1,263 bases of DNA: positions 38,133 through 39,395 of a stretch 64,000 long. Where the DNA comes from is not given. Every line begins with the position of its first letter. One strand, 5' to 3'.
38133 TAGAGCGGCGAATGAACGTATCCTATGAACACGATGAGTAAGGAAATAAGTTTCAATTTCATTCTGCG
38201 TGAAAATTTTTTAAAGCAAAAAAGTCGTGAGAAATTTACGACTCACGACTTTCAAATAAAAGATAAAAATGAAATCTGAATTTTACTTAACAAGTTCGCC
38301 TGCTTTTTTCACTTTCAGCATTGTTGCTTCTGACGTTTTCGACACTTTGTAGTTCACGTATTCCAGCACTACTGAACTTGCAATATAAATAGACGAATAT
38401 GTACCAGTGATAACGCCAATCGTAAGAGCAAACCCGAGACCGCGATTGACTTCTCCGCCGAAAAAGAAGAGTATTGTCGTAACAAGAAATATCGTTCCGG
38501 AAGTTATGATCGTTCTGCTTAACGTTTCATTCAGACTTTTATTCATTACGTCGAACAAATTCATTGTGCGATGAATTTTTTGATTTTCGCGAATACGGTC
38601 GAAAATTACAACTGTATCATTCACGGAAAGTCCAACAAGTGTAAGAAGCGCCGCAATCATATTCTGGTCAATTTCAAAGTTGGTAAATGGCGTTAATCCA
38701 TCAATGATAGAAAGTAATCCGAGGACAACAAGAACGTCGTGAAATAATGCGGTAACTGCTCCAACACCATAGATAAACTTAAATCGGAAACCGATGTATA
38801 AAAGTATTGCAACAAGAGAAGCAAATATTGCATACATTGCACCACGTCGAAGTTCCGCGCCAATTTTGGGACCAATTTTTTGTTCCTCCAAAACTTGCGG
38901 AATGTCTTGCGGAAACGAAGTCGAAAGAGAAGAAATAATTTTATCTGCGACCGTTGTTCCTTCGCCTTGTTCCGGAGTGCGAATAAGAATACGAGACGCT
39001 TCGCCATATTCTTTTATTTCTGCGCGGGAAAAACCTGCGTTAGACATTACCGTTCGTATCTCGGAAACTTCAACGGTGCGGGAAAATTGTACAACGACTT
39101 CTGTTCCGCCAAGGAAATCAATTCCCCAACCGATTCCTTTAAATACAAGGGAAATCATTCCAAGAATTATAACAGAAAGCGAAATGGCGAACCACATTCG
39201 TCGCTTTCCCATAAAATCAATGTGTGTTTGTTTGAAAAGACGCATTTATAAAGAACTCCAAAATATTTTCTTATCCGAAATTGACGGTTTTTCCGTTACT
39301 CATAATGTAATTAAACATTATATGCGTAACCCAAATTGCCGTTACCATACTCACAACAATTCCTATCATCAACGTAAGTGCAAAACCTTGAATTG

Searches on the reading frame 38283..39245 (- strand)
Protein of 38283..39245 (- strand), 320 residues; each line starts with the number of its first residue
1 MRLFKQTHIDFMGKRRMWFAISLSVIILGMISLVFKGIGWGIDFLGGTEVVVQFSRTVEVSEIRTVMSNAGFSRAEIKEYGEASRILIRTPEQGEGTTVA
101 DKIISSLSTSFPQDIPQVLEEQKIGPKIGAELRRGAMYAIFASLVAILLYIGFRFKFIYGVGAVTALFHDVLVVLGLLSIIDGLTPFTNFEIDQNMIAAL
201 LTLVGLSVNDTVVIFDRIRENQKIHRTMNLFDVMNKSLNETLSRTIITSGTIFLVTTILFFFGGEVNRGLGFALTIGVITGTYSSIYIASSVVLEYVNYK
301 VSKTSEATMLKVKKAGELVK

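Call 36: search_protein_families(library=pfam, proteins=[window:38283-39245:-], max_evalue=0.00001)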
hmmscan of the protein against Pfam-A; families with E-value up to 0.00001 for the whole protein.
window:38283-39245:- (320 aa): 2 families
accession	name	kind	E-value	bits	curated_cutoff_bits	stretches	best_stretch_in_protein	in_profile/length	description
PF02355.23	SecD_SecF_C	-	5.3e-57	192.7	20.5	1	117-297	14-187/189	Protein export membrane protein SecD/SecF, C-terminal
PF07549.19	Sec_GG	-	2.5e-07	30.5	20.3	1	31-58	1-28/28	SecD/SecF GG Motif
